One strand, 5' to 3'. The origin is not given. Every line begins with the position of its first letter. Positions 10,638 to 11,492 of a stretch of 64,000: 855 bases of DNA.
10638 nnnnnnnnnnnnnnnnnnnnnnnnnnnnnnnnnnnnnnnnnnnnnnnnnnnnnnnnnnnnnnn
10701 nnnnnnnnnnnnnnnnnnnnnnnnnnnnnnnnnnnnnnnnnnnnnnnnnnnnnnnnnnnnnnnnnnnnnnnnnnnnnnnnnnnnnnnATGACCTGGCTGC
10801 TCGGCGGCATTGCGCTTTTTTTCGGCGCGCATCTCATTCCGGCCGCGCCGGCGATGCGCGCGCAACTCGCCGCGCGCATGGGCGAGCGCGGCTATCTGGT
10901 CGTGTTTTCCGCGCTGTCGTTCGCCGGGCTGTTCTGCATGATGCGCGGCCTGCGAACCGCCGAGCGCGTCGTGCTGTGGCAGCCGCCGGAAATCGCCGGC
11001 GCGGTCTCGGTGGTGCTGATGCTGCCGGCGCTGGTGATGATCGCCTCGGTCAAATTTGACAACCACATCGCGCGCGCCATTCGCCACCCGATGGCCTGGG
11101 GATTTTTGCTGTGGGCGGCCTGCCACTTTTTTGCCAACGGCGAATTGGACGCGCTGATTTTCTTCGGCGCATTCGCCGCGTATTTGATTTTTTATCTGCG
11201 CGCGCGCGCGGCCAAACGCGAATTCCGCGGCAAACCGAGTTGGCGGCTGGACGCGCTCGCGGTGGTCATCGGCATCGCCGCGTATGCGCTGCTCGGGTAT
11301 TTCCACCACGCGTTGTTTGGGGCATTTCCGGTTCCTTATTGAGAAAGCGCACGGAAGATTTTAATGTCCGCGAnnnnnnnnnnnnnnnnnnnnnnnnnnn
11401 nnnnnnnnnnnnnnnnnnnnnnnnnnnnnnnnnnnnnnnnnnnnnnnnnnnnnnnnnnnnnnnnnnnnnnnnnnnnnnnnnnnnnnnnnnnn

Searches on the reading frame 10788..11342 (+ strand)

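Call 6: search_protein_families(library=pfam, proteins=[window:10788-11342:+], max_evalue=0.001)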
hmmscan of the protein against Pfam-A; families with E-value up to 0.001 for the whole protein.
window:10788-11342:+ (184 aa): 1 family
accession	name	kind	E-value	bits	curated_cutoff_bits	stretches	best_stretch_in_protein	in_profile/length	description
PF07298.16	NnrU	-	2.1e-42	145.4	24.7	1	4-179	2-186/188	NnrU protein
